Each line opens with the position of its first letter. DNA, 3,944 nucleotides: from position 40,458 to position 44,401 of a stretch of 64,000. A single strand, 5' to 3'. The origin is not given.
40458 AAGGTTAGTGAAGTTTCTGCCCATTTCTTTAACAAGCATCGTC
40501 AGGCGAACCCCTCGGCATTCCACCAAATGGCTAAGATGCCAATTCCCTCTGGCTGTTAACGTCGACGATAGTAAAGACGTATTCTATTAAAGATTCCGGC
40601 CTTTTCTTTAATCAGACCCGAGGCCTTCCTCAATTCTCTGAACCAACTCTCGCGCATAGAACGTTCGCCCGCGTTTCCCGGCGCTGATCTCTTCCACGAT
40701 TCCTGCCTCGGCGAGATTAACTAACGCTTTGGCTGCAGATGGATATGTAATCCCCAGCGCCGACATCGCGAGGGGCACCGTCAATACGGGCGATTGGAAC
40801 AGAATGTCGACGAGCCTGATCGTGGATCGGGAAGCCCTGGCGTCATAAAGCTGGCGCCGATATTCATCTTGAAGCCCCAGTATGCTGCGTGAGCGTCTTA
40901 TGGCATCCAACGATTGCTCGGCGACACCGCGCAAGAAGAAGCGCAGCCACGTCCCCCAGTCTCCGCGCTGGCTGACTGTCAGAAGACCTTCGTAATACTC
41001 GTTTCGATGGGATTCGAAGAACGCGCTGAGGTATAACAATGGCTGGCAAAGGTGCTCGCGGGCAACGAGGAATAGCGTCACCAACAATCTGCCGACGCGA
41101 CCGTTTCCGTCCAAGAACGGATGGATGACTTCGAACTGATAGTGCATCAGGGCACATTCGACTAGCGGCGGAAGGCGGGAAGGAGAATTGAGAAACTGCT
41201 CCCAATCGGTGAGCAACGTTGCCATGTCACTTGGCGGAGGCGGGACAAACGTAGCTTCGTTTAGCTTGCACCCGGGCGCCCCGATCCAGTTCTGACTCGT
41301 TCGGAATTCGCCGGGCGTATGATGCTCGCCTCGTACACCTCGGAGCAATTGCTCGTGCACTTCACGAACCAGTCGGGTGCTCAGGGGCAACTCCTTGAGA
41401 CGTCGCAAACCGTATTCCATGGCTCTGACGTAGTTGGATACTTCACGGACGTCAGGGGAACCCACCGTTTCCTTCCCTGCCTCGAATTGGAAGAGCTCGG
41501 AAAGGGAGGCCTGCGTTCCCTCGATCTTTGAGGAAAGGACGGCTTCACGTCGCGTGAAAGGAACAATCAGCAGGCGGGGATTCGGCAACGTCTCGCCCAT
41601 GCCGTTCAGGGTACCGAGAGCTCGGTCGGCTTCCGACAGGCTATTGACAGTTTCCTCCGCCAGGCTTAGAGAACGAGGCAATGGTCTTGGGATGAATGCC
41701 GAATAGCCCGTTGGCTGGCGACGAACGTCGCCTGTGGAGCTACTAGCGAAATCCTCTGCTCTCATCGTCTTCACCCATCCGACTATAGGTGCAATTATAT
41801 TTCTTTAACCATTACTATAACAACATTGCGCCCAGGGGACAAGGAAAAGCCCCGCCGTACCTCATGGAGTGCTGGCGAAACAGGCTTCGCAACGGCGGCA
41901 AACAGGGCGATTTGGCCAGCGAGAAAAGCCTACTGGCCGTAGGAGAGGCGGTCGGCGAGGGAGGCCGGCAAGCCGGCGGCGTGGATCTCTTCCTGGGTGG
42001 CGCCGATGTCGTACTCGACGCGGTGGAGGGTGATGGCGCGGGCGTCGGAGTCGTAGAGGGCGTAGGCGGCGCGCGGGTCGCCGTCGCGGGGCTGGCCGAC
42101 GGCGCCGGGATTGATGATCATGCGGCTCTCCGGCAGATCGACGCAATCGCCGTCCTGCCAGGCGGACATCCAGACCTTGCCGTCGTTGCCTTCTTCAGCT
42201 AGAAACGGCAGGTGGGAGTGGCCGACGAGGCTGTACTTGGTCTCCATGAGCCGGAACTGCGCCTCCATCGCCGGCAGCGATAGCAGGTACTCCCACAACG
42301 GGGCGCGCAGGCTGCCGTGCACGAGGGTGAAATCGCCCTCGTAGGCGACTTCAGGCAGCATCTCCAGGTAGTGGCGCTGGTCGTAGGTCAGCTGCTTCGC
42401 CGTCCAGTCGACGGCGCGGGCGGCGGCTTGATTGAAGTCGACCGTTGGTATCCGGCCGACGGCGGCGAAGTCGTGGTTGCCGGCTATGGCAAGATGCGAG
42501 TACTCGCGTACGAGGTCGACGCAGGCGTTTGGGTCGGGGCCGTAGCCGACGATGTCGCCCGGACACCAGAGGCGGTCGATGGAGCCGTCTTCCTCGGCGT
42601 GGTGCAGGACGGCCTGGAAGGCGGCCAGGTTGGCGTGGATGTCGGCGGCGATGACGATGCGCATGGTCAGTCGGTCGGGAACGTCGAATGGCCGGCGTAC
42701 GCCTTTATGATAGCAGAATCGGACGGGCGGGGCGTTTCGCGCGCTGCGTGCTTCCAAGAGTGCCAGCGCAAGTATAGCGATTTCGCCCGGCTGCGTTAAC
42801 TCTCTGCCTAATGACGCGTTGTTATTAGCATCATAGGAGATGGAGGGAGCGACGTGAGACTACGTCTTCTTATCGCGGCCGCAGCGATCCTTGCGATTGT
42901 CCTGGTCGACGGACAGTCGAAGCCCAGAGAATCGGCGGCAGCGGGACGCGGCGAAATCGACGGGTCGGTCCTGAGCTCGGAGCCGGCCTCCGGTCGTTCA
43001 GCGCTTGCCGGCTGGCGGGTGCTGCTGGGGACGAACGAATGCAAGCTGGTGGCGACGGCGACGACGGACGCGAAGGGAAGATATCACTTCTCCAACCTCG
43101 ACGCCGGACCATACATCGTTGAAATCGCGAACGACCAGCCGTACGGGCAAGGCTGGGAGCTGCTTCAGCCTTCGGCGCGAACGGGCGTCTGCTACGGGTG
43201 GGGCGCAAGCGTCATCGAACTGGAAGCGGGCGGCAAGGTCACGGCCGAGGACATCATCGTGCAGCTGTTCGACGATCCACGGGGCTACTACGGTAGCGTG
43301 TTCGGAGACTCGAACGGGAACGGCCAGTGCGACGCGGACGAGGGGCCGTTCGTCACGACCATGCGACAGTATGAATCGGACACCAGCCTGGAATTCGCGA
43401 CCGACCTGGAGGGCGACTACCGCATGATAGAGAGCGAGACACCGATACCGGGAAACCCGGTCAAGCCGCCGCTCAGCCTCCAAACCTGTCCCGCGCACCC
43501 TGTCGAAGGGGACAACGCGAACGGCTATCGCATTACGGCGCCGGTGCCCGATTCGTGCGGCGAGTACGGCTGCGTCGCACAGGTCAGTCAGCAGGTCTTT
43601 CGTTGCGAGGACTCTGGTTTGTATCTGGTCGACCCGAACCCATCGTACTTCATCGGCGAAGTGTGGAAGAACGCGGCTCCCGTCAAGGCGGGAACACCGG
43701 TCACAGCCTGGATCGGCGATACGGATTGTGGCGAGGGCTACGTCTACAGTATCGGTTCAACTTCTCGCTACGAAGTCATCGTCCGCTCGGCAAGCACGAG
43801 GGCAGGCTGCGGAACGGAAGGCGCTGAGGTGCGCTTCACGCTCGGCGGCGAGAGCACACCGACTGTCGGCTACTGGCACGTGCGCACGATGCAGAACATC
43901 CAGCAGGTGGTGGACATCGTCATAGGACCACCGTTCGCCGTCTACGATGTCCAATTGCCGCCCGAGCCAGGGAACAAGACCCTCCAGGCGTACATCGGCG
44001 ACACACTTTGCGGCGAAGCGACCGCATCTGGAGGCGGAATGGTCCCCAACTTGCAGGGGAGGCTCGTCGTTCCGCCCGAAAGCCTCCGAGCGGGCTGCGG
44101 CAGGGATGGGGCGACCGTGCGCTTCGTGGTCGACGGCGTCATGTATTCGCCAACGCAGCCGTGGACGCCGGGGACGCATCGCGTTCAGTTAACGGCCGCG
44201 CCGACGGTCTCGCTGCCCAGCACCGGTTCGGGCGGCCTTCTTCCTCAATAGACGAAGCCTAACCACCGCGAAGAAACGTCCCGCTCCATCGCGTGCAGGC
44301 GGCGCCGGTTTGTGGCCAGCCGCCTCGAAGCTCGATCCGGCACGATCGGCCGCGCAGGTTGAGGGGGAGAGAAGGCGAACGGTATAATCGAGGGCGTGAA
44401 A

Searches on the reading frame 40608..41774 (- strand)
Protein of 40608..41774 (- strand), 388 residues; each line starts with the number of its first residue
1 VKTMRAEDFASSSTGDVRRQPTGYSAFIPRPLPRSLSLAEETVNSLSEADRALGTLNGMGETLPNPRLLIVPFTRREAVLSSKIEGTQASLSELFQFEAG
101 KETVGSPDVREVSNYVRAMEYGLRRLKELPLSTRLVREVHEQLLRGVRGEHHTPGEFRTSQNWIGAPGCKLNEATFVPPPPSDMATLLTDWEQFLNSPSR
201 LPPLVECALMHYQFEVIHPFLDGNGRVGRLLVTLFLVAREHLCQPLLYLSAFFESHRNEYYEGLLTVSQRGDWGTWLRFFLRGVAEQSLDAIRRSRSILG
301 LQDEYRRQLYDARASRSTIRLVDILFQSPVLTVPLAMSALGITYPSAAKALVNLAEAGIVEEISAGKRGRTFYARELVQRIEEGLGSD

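Call 52: search_protein_families(library=pfam, proteins=[window:40608-41774:-], max_evalue=0.001)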
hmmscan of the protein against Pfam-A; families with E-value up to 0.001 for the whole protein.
window:40608-41774:- (388 aa): 2 families
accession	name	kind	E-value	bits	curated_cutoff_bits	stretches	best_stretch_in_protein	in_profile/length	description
PF13784.11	Fic_N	-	1.8e-29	102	26.7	1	44-123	2-81/82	Fic/DOC family N-terminal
PF02661.23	Fic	-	2.2e-20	73.7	24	1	130-236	1-93/93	Fic/DOC family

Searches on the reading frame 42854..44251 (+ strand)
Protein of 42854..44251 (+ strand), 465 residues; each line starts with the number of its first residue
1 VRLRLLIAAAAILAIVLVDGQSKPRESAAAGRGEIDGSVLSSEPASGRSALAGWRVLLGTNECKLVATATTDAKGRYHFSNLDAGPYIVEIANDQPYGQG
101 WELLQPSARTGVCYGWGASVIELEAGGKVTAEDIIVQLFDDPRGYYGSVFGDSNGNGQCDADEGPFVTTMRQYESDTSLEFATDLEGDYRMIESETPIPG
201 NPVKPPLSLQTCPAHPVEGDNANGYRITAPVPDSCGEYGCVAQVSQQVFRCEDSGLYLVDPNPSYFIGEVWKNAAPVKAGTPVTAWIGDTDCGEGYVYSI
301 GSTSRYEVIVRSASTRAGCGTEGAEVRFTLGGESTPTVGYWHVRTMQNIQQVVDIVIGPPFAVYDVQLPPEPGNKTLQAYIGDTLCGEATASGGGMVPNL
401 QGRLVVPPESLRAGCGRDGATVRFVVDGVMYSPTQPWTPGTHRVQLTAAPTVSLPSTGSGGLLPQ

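Call 48: find_homologous_proteins(query=window:42854-44251:+, max_evalue=0.00001)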
Query window:42854-44251:+ (465 aa): 7 proteins with E <= 0.00001 among 8000 candidates.
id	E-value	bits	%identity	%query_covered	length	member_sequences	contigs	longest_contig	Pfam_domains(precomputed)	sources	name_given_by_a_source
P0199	0.0e+0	1065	100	100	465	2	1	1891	PF13620.13,PF17210.10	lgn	-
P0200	3.4e-188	645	62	100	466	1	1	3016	PF13620.13,PF17210.10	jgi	jgi:hypothetical protein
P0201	3.0e-173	595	59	99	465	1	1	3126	PF13620.13,PF17210.10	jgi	-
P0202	2.8e-158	546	60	88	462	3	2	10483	PF13620.13,PF17210.10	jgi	jgi:hypothetical protein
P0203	1.6e-147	511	53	100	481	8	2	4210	PF13620.13,PF17210.10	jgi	-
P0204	8.2e-91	324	42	92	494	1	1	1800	PF13620.13,PF17210.10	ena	-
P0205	1.1e-9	56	32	34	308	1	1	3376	-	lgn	-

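Call 52: search_protein_families(library=pfam, proteins=[window:42854-44251:+], max_evalue=0.001)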
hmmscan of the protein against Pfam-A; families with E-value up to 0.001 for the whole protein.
window:42854-44251:+ (465 aa): 2 families
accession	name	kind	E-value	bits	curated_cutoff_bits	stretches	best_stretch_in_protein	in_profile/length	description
PF17210.9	SdrD_B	-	4.8e-10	40.1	29.7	1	48-97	21-70/112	SdrD B-like domain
PF13620.12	CarboxypepD_reg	-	1.4e-06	28.9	32.3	1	49-92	12-55/82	Carboxypeptidase regulatory-like domain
